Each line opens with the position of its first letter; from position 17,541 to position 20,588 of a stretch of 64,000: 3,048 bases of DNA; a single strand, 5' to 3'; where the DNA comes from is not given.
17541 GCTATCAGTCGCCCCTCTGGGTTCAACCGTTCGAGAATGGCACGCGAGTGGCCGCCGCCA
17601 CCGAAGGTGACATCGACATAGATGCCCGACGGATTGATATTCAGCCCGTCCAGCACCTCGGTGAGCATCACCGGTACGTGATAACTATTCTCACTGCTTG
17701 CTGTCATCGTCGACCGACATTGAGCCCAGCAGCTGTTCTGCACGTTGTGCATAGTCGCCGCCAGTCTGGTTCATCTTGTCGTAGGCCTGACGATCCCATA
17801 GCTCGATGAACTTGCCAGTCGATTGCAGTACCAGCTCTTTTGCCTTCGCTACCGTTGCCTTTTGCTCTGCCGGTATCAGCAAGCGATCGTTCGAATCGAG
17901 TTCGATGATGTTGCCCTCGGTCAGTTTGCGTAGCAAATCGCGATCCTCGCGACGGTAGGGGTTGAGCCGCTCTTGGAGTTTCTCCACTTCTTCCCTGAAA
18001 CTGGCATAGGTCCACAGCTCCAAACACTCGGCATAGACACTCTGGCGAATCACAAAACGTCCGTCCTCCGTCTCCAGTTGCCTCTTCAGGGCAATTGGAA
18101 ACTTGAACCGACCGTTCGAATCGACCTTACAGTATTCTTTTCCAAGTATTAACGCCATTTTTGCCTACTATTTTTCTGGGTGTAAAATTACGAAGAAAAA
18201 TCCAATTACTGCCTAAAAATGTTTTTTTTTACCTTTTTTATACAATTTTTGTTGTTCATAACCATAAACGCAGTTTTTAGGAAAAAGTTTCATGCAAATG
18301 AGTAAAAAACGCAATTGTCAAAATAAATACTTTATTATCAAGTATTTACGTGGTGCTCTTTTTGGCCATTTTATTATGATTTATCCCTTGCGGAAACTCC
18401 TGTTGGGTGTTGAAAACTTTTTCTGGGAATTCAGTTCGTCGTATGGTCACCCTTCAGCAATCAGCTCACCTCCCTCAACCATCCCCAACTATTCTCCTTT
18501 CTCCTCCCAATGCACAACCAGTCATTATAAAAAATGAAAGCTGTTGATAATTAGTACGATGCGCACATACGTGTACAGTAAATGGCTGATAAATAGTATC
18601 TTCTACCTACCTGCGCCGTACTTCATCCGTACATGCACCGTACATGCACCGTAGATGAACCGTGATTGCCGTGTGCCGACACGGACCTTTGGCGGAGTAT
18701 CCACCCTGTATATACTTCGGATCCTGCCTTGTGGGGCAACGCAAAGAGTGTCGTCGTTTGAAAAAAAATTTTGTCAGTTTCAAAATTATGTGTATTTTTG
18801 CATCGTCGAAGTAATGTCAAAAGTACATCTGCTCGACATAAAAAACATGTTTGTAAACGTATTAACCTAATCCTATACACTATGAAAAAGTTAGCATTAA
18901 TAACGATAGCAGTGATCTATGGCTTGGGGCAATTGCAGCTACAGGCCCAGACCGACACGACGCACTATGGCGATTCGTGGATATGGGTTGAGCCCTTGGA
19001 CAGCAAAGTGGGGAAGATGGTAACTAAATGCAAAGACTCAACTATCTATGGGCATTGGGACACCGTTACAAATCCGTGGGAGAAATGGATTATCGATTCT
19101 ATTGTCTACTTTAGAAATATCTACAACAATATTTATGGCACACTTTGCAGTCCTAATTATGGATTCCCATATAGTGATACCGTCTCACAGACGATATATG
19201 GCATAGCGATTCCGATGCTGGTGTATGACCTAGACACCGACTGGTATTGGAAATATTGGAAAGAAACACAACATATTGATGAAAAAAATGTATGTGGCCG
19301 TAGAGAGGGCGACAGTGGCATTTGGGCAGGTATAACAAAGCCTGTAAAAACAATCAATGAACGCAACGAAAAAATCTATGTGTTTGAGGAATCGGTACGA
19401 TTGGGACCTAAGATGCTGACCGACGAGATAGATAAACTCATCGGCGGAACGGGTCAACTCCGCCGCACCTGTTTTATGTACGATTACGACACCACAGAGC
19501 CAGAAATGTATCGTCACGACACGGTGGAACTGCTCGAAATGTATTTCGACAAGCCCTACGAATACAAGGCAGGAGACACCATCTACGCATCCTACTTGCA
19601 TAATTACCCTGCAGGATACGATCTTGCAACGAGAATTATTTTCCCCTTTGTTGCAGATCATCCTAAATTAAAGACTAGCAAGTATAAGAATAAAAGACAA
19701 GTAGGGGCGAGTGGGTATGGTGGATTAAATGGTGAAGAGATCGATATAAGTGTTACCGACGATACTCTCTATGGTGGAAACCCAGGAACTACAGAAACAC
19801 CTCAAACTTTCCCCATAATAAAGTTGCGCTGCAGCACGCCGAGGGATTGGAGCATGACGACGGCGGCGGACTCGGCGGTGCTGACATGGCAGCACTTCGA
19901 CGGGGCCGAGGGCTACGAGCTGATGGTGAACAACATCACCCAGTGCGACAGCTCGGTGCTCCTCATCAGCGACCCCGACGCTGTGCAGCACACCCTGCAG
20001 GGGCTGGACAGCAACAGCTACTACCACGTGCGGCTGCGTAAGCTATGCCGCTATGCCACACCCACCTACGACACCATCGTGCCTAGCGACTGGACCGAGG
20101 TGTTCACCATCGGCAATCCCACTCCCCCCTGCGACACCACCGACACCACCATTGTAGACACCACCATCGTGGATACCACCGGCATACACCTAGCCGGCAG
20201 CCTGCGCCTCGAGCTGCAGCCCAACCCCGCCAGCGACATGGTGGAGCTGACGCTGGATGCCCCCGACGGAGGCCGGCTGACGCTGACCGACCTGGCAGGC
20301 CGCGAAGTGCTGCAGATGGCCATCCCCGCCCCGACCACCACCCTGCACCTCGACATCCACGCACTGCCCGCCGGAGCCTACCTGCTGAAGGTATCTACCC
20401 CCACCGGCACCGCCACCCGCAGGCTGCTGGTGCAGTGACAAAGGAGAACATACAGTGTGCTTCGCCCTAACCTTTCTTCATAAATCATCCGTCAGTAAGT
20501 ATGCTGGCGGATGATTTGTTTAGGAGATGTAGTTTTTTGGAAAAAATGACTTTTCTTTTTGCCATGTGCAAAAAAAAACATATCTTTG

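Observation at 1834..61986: Dispersed family of 11-bp phased tandem arrays, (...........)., in intergenic regions, mostly upstream of exported-protein genes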

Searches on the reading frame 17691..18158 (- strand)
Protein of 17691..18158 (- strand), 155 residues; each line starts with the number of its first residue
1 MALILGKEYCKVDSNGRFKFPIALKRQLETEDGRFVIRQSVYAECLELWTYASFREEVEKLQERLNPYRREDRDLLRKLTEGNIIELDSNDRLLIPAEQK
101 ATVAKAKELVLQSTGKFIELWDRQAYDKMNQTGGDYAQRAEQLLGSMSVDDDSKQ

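Call 13: search_protein_families(library=pfam, proteins=[window:17691-18158:-])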
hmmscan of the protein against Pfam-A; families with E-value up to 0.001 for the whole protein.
window:17691-18158:- (155 aa): 1 family
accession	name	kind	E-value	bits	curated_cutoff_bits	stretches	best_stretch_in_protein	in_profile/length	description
PF02381.23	MraZ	-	1.8e-11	44.3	23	1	85-132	8-55/72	MraZ protein, putative antitoxin-like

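Call 29: find_encoding_contigs(protein=window:17691-18158:-, flank=4000, max_places=10)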
Protein window:17691-18158:- (155 aa): 10 contigs read that carry it; 9 places shown.
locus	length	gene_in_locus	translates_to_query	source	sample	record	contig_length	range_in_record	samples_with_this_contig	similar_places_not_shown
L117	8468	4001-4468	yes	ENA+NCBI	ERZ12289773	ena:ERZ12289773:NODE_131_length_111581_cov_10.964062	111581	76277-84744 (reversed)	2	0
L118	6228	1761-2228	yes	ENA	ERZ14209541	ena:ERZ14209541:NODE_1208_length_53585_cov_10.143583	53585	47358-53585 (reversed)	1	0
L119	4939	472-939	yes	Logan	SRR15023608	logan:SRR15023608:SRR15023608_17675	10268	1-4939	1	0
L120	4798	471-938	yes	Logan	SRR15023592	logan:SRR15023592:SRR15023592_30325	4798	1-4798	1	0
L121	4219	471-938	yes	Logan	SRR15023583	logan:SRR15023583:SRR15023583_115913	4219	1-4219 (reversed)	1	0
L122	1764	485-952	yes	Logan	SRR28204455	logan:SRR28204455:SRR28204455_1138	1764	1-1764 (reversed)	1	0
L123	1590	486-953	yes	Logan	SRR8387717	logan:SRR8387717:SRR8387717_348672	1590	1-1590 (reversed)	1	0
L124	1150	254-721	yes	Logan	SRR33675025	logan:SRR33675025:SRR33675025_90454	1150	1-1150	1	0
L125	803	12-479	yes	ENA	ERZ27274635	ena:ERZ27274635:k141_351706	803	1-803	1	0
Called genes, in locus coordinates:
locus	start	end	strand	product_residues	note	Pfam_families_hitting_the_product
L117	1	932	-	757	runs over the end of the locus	PF00309:Sigma54_AID, PF04963:Sigma54_CBD, PF04552:Sigma54_DBD, PF01551:Peptidase_M23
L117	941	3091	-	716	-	PF10459:Peptidase_S46, PF00089:Trypsin (faint), PF13365:Trypsin_2 (faint)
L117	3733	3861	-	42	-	-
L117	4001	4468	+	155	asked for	PF02381:MraZ (weak)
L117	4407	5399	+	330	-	PF01728:FtsJ (weak), PF01795:Methyltransf_5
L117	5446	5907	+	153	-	PF19579:FtsL_2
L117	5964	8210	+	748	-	PF03717:PBP_dimer (weak), PF00905:Transpeptidase, PF03793:PASTA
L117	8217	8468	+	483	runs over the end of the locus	PF01225:Mur_ligase, PF08245:Mur_ligase_M, PF02875:Mur_ligase_C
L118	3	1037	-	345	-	?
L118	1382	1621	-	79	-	-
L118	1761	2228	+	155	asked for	PF02381:MraZ (weak)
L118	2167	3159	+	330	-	PF01728:FtsJ (weak), PF01795:Methyltransf_5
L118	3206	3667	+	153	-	PF19579:FtsL_2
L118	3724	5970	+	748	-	PF03717:PBP_dimer (weak), PF00905:Transpeptidase, PF03793:PASTA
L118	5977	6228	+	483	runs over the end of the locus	PF01225:Mur_ligase, PF08245:Mur_ligase_M, PF02875:Mur_ligase_C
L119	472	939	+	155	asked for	PF02381:MraZ (weak)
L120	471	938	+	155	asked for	PF02381:MraZ (weak)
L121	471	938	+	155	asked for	PF02381:MraZ (weak)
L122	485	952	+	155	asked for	PF02381:MraZ (weak)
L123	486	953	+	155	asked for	PF02381:MraZ (weak)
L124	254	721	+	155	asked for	PF02381:MraZ (weak)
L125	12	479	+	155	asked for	PF02381:MraZ (weak)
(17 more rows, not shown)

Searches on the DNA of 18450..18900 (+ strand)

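Call 32: search_rna_families(source=window, start=18450, end=18900, threshold=evalue, max_evalue=10)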
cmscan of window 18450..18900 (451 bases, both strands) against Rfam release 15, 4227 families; matches with E-value up to 10: 3.
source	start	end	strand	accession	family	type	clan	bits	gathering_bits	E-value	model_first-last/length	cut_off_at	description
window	18776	18847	+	RF00187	SNORD102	Gene; snRNA; snoRNA; CD-box;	-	20.7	47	1.1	1-72/72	no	Small nucleolar RNA SNORD102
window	18568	18649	-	RF04217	mir-297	Gene; miRNA;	-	18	90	1.9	1-71/71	no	mir-297 microRNA precursor family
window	18676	18782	-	RF01630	ceN40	Gene; snRNA; snoRNA; CD-box;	-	12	35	4.1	1-123/123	no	Nematode snoRNA ceN40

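Call 69: search_dna_similar(query=window:18590-18800:+, collection=plasmids, mode=distant, max_rows=10)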
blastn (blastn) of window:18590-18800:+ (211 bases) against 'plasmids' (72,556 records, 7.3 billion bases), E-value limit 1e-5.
No match.

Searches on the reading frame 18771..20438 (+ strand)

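Call 13: search_protein_families(library=pfam, proteins=[window:18771-20438:+])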
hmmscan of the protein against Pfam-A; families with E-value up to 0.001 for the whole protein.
window:18771-20438:+ (555 aa): 1 family
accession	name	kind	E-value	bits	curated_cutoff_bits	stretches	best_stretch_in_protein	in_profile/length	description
PF18962.6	Por_Secre_tail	-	2.3e-07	31.5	27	1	484-554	3-75/75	Secretion system C-terminal sorting domain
